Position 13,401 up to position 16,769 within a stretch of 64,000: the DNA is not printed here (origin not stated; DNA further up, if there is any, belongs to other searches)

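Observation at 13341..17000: Low-GC island encoding a PLD-nuclease / SF2-helicase / DUF3427 fusion: candidate single-protein defence system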

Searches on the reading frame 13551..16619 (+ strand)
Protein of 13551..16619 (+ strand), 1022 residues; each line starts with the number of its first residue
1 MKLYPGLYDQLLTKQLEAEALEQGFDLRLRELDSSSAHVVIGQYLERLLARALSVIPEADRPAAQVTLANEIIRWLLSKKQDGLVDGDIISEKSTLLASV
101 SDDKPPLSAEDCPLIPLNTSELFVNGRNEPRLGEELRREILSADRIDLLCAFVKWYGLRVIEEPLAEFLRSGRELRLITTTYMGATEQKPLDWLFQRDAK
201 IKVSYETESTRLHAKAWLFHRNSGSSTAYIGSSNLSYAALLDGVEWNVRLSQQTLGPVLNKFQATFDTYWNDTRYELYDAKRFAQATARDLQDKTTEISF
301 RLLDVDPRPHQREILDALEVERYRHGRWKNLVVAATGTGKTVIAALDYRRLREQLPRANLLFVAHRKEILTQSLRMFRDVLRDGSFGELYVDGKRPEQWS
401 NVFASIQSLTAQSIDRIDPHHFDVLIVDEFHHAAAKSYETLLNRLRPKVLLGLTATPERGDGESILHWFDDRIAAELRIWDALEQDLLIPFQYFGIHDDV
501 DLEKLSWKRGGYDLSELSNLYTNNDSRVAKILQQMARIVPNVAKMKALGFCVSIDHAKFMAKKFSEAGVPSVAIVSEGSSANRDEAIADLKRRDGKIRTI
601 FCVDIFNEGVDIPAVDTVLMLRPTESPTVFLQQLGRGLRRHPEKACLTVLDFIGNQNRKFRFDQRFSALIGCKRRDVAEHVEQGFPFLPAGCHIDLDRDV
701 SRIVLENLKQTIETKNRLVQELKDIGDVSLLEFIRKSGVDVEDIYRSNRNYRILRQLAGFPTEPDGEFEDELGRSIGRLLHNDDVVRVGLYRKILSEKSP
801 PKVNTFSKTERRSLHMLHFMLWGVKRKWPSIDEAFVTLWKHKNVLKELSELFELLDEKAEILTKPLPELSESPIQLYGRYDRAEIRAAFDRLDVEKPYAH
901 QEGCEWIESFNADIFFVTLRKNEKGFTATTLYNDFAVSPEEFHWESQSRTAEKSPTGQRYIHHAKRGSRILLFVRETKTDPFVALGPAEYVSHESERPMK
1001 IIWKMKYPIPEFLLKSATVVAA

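Call 6: search_protein_families(library=pfam, proteins=[window:13551-16619:+], max_evalue=0.01)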
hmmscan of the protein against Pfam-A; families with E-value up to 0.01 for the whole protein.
window:13551-16619:+ (1022 aa): 9 families
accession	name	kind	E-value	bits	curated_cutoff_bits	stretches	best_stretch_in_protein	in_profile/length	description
PF04851.21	ResIII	-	3.4e-35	121.8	22.5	1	305-459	2-164/164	Type III restriction enzyme, res subunit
PF11907.13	DUF3427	-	6.3e-21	75.3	27.7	1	830-1015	85-277/280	Domain of unknown function (DUF3427)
PF00271.37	Helicase_C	-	4.3e-14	53.1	23.5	1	542-640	13-109/110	Helicase conserved C-terminal domain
PF00270.35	DEAD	-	2.5e-09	37.5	26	1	309-458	2-161/167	DEAD/DEAH box helicase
PF13091.12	PLDc_2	-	4.1e-08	33.6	27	1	165-270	29-132/132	PLD-like domain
PF18766.7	SWI2_SNF2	-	8.1e-08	32.6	26.7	1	329-504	20-201/221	SWI2/SNF2 ATPase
PF09565.16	RE_NgoFVII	-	2.4e-05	24.2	23.8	1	199-251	80-133/162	NgoFVII restriction endonuclease N-terminal PLD domain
PF13401.12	AAA_22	-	0.00016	22.4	27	1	331-446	9-109/130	AAA domain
PF13307.12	Helicase_C_2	-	0.0055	17.2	25.3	0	543-613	8-81/170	Helicase C-terminal domain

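Call 7: search_protein_families(library=padloc, proteins=[window:13551-16619:+], max_evalue=0.01)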
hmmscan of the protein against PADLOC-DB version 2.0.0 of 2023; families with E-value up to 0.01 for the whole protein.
window:13551-16619:+ (1022 aa): 23 families
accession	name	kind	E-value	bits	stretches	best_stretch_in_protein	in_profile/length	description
PDLC03659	mREase_IV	-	4.4e-265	880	1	109-1012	13-934/945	Type IV methyl-directed restriction enzyme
PDLC03658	mREase_IV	-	4.5e-82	274.2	2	119-660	28-565/953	Type IV methyl-directed restriction enzyme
PDLC02707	PbeA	-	7.9e-35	118.6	1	185-654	106-631/672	PbeA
PDLC02704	PbeA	-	6.3e-29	98.9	3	563-654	556-645/682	PbeA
PDLC03047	REase_I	-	1.6e-18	63.9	2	301-459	338-493/1107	Type I restriction enzyme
PDLC02706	PbeA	-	7.6e-16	55.8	2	579-653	600-672/722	PbeA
PDLC03049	REase_I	-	3e-15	53.3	1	319-680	179-568/807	Type I restriction enzyme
PDLC02705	PbeA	-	1.6e-13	47.7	2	545-654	526-634/691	PbeA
PDLC02703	PbeA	-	7.8e-09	32.7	0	184-343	107-277/626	PbeA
PDLC01439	typeIV_DinG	-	1e-08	32.4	1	517-614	380-471/575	CAS-IV-A; associated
PDLC03597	REase_MTase_IIG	-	5.2e-07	25.6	1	581-645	531-600/1646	Type IIG restriction enzyme-methyltransferase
PDLC03829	ZacB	-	7.1e-07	26.4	1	206-266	291-347/586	-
PDLC03042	REase_I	-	7.2e-07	25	1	324-433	461-579/1170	Type I restriction enzyme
PDLC02623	DrmD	-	4.7e-06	22.6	1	518-620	504-603/1040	DrmD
PDLC02503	BrxHI|BrxHII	-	1.2e-05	21.8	1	424-648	152-350/698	BrxHI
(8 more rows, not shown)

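Call 8: search_protein_families(library=ncbifam, proteins=[window:13551-16619:+], max_evalue=0.01)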
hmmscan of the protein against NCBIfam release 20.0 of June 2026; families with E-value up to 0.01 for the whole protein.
window:13551-16619:+ (1022 aa): 15 families
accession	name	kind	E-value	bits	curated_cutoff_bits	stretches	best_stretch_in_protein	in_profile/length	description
NF053632.1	heli_RadD_YejH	equivalog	1.9e-30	105.7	720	1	308-657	4-359/573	DNA repair helicase RadD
NF046051.1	restrict_EcoAI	equivalog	1.4e-26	93.1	550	1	284-661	133-536/768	EcoAI/FtnUII family type I restriction enzme subunit R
TIGR04095.1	dnd_restrict_1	equivalog_domain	1.7e-19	70.2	600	2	576-654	321-397/451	DNA phosphorothioation system restriction enzyme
NF008521.0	PRK11448.1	equivalog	3.3e-15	55.2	729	2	285-432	397-551/1123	type I restriction-modification system endonuclease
NF010337.0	PRK13766.1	equivalog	3.1e-11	42.1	610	2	329-458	32-174/781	Hef nuclease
NF007882.0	PRK10590.1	equivalog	5.9e-05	22.2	743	1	547-639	248-338/456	ATP-dependent RNA helicase RhlE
NF003673.1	PRK05298.1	equivalog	0.00016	20.1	743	0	546-637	445-539/653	excinuclease ABC subunit UvrB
NF008394.0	PRK11192.1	equivalog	0.00026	19.9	507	1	533-639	236-340/441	ATP-dependent RNA helicase SrmB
NF008744.0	PRK11776.1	equivalog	0.00043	19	524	1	532-647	230-343/460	ATP-dependent RNA helicase DbpA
NF042964.1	phospholipD_antiphage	equivalog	0.0012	17.2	1100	0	194-273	103-179/895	phospholipase D-like domain-containing anti-phage protein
TIGR04121.1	DEXH_lig_assoc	equivalog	0.0015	16.3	850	0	593-644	299-350/804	ligase-associated DNA damage response DEXH box helicase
TIGR00631.1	uvrb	equivalog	0.0016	16.8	750.1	0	546-622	445-519/658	excinuclease ABC subunit UvrB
NF042913.1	CyRepA1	equivalog_domain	0.0027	16.7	200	1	330-430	5-94/595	plasmid replication protein, CyRepA1 family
NF053710.1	RNA_heli_RhlE2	exception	0.0031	16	925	0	537-618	242-321/635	RNA helicase RhlE2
NF003426.0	PRK04914.1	equivalog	0.0082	14.4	576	0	403-459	253-318/959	RNA polymerase-associated protein RapA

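Call 9: search_solved_structures(query=window:13551-16619:+, max_evalue=0.001, show_alignments=1)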
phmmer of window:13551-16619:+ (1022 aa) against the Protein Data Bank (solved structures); distinct sequences matched with E-value up to 0.001: 18.
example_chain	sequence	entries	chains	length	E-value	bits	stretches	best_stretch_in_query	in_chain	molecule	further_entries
7clg_A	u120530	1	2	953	3.2e-81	276.7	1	119-994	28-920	Putative helicase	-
6jde_B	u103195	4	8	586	2.2e-24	88.5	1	308-657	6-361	Putative DNA repair helicase RadD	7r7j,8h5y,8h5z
6p4f_A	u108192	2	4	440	1.1e-12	49.9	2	580-653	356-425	DNA-dependent ATPase XPBII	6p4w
5tnu_A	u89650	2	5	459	1.2e-12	49.7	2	580-653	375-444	DNA-dependent ATPase XPBII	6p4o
3h1t_A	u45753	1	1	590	9.3e-12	46.8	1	306-661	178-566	Type I site-specific restriction-modification system, R (Restriction) subunit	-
6p66_A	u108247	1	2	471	1.7e-07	32.6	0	330-463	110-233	DNA repair protein RAD25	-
2fwr_A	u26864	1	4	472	1.7e-07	32.6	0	330-463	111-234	DNA repair protein RAD25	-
6s8r_A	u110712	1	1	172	1.9e-06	29.2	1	546-639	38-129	ATP-dependent RNA helicase me31b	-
7dtj_A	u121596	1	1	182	3e-06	28.5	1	546-640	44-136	ATP-dependent RNA helicase cgh-1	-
6f9s_A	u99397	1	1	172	3.1e-06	28.5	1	546-639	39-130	Probable ATP-dependent RNA helicase DDX6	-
4bru_A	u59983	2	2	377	3.3e-06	28.4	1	546-640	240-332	ATP-DEPENDENT RNA HELICASE DHH1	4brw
4crw_B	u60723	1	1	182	3.6e-06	28.3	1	546-639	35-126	PROBABLE ATP-DEPENDENT RNA HELICASE DDX6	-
1s2m_A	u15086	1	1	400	3.8e-06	28.2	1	546-640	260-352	Putative ATP-dependent RNA helicase DHH1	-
2wax_A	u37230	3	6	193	4.1e-06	28.1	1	546-639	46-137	ATP-DEPENDENT RNA HELICASE DDX6 | Probable ATP-dependent RNA helicase DDX6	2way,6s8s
4ct4_B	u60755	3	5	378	1.7e-05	26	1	546-639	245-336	PROBABLE ATP-DEPENDENT RNA HELICASE DDX6 | DDX6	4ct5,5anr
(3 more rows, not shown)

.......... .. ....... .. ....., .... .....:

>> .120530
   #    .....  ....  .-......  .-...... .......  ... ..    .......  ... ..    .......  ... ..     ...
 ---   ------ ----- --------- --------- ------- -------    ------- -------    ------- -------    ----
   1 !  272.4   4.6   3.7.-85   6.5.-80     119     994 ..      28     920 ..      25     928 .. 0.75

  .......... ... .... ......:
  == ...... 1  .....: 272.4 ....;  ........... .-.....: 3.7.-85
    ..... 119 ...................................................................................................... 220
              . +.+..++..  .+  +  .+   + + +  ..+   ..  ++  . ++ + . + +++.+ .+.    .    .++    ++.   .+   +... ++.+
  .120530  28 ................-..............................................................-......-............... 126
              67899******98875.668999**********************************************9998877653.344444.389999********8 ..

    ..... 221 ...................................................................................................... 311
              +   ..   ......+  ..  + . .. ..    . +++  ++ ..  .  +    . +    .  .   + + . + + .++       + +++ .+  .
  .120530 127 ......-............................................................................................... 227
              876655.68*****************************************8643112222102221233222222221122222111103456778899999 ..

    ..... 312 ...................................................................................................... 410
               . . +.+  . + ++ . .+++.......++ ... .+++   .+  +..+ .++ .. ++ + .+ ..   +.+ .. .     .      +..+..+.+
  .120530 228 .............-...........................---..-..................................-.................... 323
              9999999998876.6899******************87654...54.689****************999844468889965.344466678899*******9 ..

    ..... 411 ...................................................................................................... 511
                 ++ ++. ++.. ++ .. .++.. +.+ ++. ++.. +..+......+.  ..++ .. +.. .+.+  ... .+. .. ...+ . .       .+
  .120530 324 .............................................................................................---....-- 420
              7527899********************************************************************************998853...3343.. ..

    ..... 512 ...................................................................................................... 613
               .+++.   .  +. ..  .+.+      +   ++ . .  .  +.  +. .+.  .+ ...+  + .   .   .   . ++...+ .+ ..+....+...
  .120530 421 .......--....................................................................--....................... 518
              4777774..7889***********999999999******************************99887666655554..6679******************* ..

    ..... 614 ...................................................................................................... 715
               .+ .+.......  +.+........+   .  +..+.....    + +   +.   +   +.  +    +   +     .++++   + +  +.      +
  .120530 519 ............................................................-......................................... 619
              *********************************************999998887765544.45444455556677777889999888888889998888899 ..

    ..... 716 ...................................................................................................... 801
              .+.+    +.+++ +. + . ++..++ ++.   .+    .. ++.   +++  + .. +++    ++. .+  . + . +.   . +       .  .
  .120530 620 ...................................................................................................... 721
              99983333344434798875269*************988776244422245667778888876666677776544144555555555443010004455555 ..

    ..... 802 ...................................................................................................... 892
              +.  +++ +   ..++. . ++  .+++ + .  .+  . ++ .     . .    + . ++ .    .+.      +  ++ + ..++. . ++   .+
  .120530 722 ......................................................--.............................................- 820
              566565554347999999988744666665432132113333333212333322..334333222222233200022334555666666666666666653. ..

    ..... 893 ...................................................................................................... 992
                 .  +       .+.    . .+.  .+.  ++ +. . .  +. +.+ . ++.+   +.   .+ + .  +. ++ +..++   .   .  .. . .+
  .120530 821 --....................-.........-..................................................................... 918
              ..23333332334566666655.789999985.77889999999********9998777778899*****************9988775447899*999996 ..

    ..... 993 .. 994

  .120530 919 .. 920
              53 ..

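Call 17: find_homologous_proteins(query=window:13551-16619:+, max_evalue=1e-10)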
Query window:13551-16619:+ (1022 aa): 8000 proteins with E <= 1e-10 among 8000 candidates; the best 120 are listed.
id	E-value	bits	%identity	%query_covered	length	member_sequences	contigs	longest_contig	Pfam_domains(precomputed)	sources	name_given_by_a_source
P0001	0.0e+0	2330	100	100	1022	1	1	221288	PF00270.36,PF13091.13,PF11907.14,PF18766.8,PF00271.38,PF04851.22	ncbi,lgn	-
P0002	0.0e+0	1312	56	100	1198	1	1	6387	PF00270.36,PF13091.13,PF11907.14,PF18766.8,PF00271.38,PF04851.22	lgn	-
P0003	0.0e+0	1302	56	100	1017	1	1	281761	PF00270.36,PF13091.13,PF11907.14,PF18766.8,PF00271.38,PF04851.22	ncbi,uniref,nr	ncbi:DEAD/DEAH box helicase [Polyangium sp. 15x6]|uniref:DUF3427 domain-containing protein n=1 Tax=P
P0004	0.0e+0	1282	56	99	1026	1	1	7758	PF00270.36,PF13091.13,PF11907.14,PF18766.8,PF00271.38,PF04851.22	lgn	-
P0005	0.0e+0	1234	54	100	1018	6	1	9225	PF00270.36,PF13091.13,PF11907.14,PF18766.8,PF00271.38,PF04851.22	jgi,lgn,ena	jgi:superfamily II DNA or RNA helicase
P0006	0.0e+0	1228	53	100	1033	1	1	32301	PF00270.36,PF13091.13,PF11907.14,PF18766.8,PF00271.38,PF04851.22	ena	-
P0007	0.0e+0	1219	54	100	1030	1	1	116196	PF00270.36,PF13091.13,PF11907.14,PF18766.8,PF00271.38,PF04851.22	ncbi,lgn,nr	ncbi:MAG: DUF3427 domain-containing protein [Deltaproteobacteria bacterium]|nr:DUF3427 domain-contai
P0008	0.0e+0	1210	53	100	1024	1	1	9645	PF00270.36,PF13091.13,PF11907.14,PF18766.8,PF00271.38,PF04851.22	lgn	-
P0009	0.0e+0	1119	50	100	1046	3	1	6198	PF00270.36,PF13091.13,PF11907.14,PF18766.8,PF00271.38,PF04851.22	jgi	jgi:superfamily II DNA or RNA helicase/HKD family nuclease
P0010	0.0e+0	1115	51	98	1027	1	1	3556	PF00270.36,PF13091.13,PF11907.14,PF18766.8,PF00271.38,PF04851.22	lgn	-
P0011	0.0e+0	1113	51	99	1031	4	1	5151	PF00270.36,PF13091.13,PF11907.14,PF00271.38,PF04851.22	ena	-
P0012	0.0e+0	1112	51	100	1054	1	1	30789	PF00270.36,PF13091.13,PF11907.14,PF18766.8,PF00271.38,PF04851.22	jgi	jgi:superfamily II DNA or RNA helicase/HKD family nuclease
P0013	0.0e+0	1112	51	100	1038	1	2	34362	PF00270.36,PF13091.13,PF11907.14,PF18766.8,PF00271.38,PF04851.22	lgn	-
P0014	0.0e+0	1107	51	100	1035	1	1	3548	PF00270.36,PF13091.13,PF11907.14,PF18766.8,PF00271.38,PF04851.22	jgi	-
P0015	0.0e+0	1106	51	100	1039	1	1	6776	PF00270.36,PF13091.13,PF11907.14,PF18766.8,PF00271.38,PF04851.22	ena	-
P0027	0.0e+0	1096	50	100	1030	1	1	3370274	PF00270.36,PF13091.13,PF11907.14,PF18766.8,PF00271.38,PF04851.22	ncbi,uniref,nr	ncbi:DUF3427 domain-containing protein [Miltoncostaea marina]|uniref:DUF3427 domain-containing prote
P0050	0.0e+0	1083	49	99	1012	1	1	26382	PF00270.36,PF13091.13,PF11907.14,PF18766.8,PF00271.38,PF04851.22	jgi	jgi:superfamily II DNA or RNA helicase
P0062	0.0e+0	1080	50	100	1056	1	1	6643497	PF00270.36,PF13091.13,PF11907.14,PF18766.8,PF00271.38,PF04851.22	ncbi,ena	-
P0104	0.0e+0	1067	50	100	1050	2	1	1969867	PF00270.36,PF13091.13,PF11907.14,PF00271.38,PF04851.22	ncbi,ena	-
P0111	0.0e+0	1066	50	100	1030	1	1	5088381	PF00270.36,PF13091.13,PF11907.14,PF18766.8,PF00271.38,PF04851.22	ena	-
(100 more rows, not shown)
